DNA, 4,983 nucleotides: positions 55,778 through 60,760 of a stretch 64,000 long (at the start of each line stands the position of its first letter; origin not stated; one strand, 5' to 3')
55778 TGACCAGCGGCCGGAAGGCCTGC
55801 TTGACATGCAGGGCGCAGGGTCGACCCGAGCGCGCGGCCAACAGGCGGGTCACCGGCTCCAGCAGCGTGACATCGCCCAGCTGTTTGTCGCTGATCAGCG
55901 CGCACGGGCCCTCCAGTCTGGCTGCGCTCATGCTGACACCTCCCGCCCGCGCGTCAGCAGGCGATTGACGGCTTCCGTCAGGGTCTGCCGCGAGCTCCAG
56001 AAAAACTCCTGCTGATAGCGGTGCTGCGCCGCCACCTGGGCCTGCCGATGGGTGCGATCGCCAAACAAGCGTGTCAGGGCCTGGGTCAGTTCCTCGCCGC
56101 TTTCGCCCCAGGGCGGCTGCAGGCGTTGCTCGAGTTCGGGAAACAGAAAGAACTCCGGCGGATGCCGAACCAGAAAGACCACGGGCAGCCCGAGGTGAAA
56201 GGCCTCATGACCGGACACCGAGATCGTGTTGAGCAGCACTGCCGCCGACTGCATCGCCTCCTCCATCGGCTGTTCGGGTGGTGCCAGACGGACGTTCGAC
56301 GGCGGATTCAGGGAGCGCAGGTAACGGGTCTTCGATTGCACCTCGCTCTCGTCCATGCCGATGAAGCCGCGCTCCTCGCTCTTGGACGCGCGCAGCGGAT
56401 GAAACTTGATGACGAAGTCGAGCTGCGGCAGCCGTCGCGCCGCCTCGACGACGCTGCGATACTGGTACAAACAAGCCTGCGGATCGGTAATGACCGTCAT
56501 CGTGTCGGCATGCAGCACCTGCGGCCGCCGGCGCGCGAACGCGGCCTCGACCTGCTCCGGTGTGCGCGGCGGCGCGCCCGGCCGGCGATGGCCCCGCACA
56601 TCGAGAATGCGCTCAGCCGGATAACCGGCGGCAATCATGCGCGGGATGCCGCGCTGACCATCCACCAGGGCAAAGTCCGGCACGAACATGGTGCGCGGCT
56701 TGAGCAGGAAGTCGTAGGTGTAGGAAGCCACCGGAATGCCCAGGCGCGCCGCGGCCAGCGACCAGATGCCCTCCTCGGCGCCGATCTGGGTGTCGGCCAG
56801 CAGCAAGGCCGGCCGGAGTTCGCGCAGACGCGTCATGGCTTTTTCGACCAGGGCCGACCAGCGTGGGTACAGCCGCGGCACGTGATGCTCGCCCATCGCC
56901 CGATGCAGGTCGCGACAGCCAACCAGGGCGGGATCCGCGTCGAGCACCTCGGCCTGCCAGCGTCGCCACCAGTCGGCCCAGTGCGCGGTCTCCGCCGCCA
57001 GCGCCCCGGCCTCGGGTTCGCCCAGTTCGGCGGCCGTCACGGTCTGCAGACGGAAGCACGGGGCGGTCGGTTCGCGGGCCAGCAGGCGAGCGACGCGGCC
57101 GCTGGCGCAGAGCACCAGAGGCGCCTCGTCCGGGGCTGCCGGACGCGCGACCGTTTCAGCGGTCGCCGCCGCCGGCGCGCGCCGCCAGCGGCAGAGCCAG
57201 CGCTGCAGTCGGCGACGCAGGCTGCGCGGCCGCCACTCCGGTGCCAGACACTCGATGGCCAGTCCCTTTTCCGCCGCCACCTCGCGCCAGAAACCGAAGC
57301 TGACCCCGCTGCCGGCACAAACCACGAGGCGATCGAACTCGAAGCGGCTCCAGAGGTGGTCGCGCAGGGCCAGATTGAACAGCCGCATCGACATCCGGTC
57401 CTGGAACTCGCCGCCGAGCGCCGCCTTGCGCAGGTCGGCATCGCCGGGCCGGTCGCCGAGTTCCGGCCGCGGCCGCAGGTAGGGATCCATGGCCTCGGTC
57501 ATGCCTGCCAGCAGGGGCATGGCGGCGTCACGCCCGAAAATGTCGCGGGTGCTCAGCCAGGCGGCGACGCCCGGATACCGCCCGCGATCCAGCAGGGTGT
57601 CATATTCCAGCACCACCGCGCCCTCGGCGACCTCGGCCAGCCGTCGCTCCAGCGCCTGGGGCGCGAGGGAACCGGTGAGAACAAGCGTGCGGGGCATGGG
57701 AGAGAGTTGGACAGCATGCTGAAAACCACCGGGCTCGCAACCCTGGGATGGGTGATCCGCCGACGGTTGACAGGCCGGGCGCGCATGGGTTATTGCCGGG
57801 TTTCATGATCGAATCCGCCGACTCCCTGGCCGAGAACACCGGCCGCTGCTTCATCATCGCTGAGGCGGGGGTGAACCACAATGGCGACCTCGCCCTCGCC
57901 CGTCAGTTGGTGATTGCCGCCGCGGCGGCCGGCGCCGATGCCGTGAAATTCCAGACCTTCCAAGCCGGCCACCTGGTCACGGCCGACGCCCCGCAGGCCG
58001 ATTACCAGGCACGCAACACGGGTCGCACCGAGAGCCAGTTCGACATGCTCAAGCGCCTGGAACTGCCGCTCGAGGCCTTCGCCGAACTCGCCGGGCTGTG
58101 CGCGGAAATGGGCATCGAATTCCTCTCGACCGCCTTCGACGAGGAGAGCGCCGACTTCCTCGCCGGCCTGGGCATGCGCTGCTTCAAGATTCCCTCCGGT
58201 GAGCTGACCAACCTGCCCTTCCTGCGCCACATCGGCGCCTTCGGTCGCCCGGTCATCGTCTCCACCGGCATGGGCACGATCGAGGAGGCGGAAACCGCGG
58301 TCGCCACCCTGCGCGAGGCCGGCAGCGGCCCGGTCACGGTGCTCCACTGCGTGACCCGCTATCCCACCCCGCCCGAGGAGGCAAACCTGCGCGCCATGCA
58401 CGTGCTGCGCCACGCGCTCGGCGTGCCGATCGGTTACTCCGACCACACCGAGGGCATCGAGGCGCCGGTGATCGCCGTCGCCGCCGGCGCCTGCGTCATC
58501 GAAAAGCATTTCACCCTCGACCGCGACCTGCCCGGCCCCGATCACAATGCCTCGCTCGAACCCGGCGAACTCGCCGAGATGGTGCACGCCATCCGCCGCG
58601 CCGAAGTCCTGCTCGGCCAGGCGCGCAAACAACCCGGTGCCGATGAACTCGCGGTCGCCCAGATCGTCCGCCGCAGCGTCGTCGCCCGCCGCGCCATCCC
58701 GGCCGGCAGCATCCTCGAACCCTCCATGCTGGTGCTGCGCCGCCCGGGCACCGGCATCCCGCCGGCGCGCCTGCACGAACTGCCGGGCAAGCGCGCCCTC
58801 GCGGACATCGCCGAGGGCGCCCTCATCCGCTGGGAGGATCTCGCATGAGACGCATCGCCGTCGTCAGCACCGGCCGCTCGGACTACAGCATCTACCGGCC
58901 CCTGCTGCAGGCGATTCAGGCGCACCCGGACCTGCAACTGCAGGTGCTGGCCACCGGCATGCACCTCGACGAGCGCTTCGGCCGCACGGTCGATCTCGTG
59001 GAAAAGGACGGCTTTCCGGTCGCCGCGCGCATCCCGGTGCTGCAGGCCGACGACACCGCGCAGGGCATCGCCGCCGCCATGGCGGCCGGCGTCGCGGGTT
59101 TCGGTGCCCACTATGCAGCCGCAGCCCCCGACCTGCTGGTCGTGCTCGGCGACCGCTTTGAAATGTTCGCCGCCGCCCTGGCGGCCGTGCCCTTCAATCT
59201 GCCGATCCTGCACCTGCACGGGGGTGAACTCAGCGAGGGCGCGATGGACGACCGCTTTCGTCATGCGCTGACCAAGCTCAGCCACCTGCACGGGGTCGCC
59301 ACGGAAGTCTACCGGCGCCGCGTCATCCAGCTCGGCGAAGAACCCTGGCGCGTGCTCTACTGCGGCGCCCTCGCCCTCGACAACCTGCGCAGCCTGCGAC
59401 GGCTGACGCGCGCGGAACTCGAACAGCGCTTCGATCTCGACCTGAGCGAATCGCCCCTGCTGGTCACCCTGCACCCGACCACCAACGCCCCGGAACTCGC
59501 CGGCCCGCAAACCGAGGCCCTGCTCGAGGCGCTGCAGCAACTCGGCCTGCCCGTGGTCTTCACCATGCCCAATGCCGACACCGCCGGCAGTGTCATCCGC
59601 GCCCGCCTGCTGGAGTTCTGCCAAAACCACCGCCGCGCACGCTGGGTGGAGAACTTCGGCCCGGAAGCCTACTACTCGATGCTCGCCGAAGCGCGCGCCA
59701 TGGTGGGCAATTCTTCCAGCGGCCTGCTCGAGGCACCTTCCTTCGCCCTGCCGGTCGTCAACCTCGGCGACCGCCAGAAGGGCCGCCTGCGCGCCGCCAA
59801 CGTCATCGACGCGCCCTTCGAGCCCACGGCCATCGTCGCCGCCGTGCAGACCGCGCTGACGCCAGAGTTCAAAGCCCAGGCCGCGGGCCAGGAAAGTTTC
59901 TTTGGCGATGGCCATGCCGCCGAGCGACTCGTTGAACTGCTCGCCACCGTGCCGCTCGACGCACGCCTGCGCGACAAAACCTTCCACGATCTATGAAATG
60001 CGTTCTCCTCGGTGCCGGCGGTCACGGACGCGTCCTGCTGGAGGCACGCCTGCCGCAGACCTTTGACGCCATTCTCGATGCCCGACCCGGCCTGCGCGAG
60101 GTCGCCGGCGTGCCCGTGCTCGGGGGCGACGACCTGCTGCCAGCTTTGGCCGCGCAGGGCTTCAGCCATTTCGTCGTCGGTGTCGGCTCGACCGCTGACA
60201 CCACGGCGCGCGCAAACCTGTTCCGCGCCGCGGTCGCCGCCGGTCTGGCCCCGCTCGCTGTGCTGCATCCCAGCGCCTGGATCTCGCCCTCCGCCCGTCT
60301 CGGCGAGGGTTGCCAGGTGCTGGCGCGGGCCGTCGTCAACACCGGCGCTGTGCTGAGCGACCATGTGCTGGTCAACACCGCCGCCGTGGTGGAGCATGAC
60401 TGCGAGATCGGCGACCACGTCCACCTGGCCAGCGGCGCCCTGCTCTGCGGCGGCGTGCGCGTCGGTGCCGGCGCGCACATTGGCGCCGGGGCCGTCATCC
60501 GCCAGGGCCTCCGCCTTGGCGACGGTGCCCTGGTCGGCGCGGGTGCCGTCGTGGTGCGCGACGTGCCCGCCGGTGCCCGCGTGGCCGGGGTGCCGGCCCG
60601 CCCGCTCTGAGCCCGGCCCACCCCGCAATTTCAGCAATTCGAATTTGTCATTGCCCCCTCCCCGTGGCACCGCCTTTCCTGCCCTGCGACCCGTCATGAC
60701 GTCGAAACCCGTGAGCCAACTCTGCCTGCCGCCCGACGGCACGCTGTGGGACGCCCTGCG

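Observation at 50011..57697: Two collinear ~590-aa paralogues of unknown family embedded in the nonulosonic acid locus: candidate novel (non)ulosonic-acid transferases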

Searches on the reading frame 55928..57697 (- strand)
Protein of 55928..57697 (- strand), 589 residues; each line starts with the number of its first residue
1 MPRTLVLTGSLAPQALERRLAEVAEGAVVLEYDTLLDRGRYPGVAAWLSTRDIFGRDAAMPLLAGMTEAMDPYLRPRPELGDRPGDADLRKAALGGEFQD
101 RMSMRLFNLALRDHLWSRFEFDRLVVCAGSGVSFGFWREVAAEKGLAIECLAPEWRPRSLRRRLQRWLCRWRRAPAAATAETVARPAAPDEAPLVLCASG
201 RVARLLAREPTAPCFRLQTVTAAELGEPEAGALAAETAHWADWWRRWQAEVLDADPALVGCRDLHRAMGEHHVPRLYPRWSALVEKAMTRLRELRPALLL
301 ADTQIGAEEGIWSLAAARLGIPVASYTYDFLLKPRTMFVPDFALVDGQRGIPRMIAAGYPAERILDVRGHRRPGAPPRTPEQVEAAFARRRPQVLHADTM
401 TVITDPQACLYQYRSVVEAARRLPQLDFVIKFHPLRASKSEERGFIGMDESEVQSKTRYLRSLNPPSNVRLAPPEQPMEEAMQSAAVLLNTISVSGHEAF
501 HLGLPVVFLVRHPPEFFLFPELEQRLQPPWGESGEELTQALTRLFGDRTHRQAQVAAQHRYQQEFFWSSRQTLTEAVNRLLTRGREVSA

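Call 4: search_protein_families(library=pfam, proteins=[window:55928-57697:-], max_evalue=1)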
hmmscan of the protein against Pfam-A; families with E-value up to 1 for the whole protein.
window:55928-57697:- (589 aa): 1 family
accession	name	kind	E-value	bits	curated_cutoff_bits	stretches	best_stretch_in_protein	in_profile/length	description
PF20471.4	DUF6716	-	0.0038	16.7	27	1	384-509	166-283/342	Putative glycosyltransferase (DUF6716)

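Call 5: search_protein_families(library=ncbifam, proteins=[window:55928-57697:-], max_evalue=0.1)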
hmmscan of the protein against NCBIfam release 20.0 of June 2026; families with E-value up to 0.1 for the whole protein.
window:55928-57697:- (589 aa): 1 family
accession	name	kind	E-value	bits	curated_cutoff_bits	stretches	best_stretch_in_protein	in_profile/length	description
NF046086.1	BFO_1060_trans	domain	0.018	14.2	200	1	416-515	211-295/365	BFO_1060 family glycosyltransferase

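Call 7: search_solved_structures(query=window:55928-57697:-, max_evalue=10)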
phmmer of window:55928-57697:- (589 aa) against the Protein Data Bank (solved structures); distinct sequences matched with E-value up to 10: 0.

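Call 15: find_homologous_proteins(query=window:55928-57697:-, max_evalue=0.001)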
Query window:55928-57697:- (589 aa): 31 proteins with E <= 0.001 among 8000 candidates.
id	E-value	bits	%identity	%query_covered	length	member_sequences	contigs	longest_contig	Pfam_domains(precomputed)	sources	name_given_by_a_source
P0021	0.0e+0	1244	94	100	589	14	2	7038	-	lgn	-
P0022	0.0e+0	1210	90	100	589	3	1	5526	-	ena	-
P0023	0.0e+0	1205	90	99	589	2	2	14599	-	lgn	-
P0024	0.0e+0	1205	90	99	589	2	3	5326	-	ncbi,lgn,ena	-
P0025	0.0e+0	1203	90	99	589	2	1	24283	-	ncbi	-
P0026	0.0e+0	1202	90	99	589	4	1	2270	-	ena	-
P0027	0.0e+0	1196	89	99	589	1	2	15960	-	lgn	-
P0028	0.0e+0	1173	88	100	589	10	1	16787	-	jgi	jgi:hypothetical protein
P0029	0.0e+0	1102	82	100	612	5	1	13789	-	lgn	-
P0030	0.0e+0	1085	82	100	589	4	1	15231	-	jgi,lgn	jgi:hypothetical protein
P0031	8.9e-239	812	64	99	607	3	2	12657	-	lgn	-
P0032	3.6e-198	678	53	99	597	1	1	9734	-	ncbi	-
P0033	1.3e-178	613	49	100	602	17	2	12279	-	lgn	-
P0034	2.1e-172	593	49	99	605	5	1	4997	-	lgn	-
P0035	9.6e-169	581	47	99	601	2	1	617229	-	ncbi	ncbi:MAG: hypothetical protein V4662_03420 [Verrucomicrobiota bacterium]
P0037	5.5e-165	568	47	98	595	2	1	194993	-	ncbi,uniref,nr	ncbi:glycosyltransferase [Brevifollis gellanilyticus]|uniref:Capsule polysaccharide biosynthesis pro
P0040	2.2e-159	550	48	98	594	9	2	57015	-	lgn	-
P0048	1.0e-128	448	41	99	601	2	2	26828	-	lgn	-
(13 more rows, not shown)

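Call 24: find_encoding_contigs(protein=P0037, flank=10000, max_places=1)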
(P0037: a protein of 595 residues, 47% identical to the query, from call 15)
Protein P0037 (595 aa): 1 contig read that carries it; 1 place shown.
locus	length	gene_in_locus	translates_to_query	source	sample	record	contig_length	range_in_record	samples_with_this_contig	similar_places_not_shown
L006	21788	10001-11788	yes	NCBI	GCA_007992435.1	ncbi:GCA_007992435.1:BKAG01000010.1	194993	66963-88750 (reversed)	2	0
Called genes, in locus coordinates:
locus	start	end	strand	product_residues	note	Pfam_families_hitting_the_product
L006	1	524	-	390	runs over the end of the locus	PF01041:DegT_DnrJ_EryC1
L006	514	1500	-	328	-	PF00106:adh_short, PF01073:3Beta_HSD, PF01370:Epimerase, PF02719:Polysacc_synt_2, PF04321:RmlD_sub_bind (weak), PF07993:NAD_binding_4, PF16363:GDP_Man_Dehyd, PF13460:NAD_binding_10, +1 more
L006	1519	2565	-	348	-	PF00571:CBS (faint), PF00483:NTP_transferase, PF12804:NTP_transf_3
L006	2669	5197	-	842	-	PF00270:DEAD, PF04851:ResIII (weak), PF22527:DEXQc_Suv3 (weak), PF00271:Helicase_C (weak), PF12029:DUF3516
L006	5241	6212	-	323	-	PF20434:BD-FAE (faint), PF02230:Abhydrolase_2 (faint), PF00326:Peptidase_S9 (faint), PF12146:Hydrolase_4 (faint)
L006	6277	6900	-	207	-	PF17836:PglD_N (weak), PF25087:GMPPB_C (weak), PF25084:LbH_EIF2B, PF00132:Hexapep (weak), PF14602:Hexapep_2 (weak)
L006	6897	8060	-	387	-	PF02350:Epimerase_2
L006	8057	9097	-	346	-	PF03102:NeuB, PF08666:SAF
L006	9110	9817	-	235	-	PF02348:CTP_transf_3, PF12804:NTP_transf_3 (weak)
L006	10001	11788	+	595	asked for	-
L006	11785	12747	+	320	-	PF01075:Glyco_transf_9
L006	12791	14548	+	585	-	-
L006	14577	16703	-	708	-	PF02522:Antibiotic_NAT, PF16254:DUF4910, PF09940:DUF2172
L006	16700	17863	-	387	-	PF13489:Methyltransf_23, PF08241:Methyltransf_11, PF08242:Methyltransf_12, PF13649:Methyltransf_25, PF13847:Methyltransf_31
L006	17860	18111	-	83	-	-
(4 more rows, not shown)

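Call 77: find_encoding_contigs(protein=P0040, flank=10000, max_places=1)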
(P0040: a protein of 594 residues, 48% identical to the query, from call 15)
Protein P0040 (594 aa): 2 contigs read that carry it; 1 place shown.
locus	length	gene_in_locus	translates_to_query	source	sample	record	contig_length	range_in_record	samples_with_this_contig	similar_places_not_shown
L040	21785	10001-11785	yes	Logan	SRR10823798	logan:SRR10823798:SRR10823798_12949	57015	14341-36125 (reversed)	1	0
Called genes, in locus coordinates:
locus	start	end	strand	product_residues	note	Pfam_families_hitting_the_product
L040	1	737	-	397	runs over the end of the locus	PF07394:DUF1501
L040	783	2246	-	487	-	PF08811:DUF1800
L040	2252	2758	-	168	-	-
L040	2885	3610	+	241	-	PF21948:LplA-B_cat, PF03099:BPL_LplA_LipB (weak)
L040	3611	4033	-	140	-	-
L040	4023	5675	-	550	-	PF10431:ClpB_D2-small (faint), PF00158:Sigma54_activat (faint), PF00493:MCM (weak), PF00004:AAA, PF07724:AAA_2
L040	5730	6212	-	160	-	PF01451:LMWPc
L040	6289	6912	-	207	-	PF14602:Hexapep_2 (faint), PF17836:PglD_N (weak), PF25087:GMPPB_C (weak), PF25084:LbH_EIF2B, PF00132:Hexapep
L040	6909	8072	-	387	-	PF02350:Epimerase_2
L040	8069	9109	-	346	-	PF03102:NeuB, PF08666:SAF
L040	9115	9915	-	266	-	PF02348:CTP_transf_3, PF12804:NTP_transf_3 (weak)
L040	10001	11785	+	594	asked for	-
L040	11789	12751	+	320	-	PF01075:Glyco_transf_9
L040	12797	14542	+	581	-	-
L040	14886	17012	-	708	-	PF02522:Antibiotic_NAT, PF16254:DUF4910, PF09940:DUF2172, PF04389:Peptidase_M28 (weak)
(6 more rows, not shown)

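Call 78: find_encoding_contigs(protein=P0048, flank=10000, max_places=1)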
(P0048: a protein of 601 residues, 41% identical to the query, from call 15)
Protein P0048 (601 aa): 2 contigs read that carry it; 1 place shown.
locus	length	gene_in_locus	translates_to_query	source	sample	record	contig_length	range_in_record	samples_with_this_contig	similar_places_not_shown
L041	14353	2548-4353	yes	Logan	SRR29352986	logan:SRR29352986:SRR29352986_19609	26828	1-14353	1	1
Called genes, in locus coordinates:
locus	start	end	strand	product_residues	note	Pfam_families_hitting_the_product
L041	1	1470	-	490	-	?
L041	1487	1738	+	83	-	-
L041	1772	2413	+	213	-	PF06439:3keto-disac_hyd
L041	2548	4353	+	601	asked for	-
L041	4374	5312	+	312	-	PF01075:Glyco_transf_9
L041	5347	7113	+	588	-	-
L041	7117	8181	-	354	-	PF03102:NeuB, PF08666:SAF (weak)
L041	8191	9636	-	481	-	PF13302:Acetyltransf_3, PF00583:Acetyltransf_1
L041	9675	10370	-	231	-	PF02348:CTP_transf_3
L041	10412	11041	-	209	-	PF13649:Methyltransf_25 (weak)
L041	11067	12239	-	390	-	PF01041:DegT_DnrJ_EryC1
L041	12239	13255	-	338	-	PF00106:adh_short (weak), PF01073:3Beta_HSD, PF01370:Epimerase, PF02719:Polysacc_synt_2, PF04321:RmlD_sub_bind, PF05368:NmrA (weak), PF13460:NAD_binding_10, PF16363:GDP_Man_Dehyd, +3 more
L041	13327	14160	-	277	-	PF05050:Methyltransf_21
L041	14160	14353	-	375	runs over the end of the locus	PF00534:Glycos_transf_1, PF13692:Glyco_trans_1_4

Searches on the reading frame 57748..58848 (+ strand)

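Call 4: search_protein_families(library=pfam, proteins=[window:57748-58848:+], max_evalue=1)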
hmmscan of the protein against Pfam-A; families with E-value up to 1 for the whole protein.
window:57748-58848:+ (366 aa): 2 families
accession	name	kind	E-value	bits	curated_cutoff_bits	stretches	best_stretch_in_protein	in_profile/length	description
PF03102.20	NeuB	-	2.7e-96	322.1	22.1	1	54-293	1-240/241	NeuB family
PF08666.17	SAF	-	9.4e-14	52.2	21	1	308-365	1-62/63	SAF domain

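Call 5: search_protein_families(library=ncbifam, proteins=[window:57748-58848:+], max_evalue=0.1)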
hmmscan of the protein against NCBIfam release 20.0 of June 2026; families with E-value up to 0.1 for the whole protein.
window:57748-58848:+ (366 aa): 7 families
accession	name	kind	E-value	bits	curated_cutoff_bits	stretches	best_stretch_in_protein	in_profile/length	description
TIGR03569.1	NeuB_NnaB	equivalog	5.5e-135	449.7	399.65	1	34-360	1-329/329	N-acetylneuraminate synthase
TIGR03586.1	PseI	equivalog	3e-82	276.5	340.25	1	34-358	2-325/327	pseudaminic acid synthase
TIGR01361.1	DAHP_synth_Bsub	equivalog_domain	0.0036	16.7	267.75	0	120-244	87-214/260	3-deoxy-7-phosphoheptulonate synthase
NF006421.0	PRK08673.1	subfamily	0.016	14.5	335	0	117-242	153-281/338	3-deoxy-7-phosphoheptulonate synthase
TIGR03170.1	flgA_cterm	equivalog_domain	0.034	14.1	54.65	1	305-365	10-74/137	flagellar basal body P-ring formation chaperone FlgA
TIGR03177.1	pilus_cpaB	equivalog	0.049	12.9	71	1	307-366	36-99/262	Flp pilus assembly protein CpaB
NF009933.0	PRK13396.1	subfamily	0.09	11.7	486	0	146-239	188-286/352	3-deoxy-7-phosphoheptulonate synthase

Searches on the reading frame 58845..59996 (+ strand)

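Call 4: search_protein_families(library=pfam, proteins=[window:58845-59996:+], max_evalue=1)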
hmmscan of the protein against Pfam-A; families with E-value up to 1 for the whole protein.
window:58845-59996:+ (383 aa): 2 families
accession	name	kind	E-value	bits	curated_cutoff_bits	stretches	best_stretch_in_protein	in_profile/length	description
PF02350.25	Epimerase_2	-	3.5e-79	266.6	30.6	1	22-366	1-346/347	UDP-N-acetylglucosamine 2-epimerase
PF22183.1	Fibre_HD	-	0.26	11.9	26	0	322-362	23-63/97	Atadenovirus fibre, head domain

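Call 5: search_protein_families(library=ncbifam, proteins=[window:58845-59996:+], max_evalue=0.1)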
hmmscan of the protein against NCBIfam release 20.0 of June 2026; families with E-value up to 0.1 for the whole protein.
window:58845-59996:+ (383 aa): 2 families
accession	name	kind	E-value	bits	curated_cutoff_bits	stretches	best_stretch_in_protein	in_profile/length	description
TIGR03568.1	NeuC_NnaA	equivalog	9.2e-126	419.6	235.9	1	2-366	1-365/365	UDP-N-acetylglucosamine 2-epimerase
TIGR00236.1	wecB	equivalog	1.8e-19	70.1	210.15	1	17-367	16-363/366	non-hydrolyzing UDP-N-acetylglucosamine 2-epimerase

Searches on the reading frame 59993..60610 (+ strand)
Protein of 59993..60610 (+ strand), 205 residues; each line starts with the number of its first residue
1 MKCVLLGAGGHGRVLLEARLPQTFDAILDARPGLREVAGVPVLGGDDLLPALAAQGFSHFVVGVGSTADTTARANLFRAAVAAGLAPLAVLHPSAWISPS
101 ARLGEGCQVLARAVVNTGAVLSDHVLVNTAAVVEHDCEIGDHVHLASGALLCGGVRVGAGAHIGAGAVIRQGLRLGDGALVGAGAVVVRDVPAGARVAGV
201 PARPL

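Call 10: search_protein_families(library=pfam, proteins=[window:59993-60610:+], max_evalue=0.001)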
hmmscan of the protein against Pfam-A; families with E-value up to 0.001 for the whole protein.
window:59993-60610:+ (205 aa): 4 families
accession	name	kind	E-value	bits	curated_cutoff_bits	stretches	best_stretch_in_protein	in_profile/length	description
PF00132.30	Hexapep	-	4.9e-17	61.3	27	2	154-187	1-34/36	Bacterial transferase hexapeptide (six repeats)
PF25084.1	LbH_EIF2B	-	6.1e-08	33.1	54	1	98-195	7-101/105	EIF2B subunit epsilon LbH domain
PF17836.7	PglD_N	-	1.3e-05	26.1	23.4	1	4-67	3-68/78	PglD N-terminal domain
PF14602.12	Hexapep_2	-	2.4e-05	24.4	27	1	155-187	2-32/34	Hexapeptide repeat of succinyl-transferase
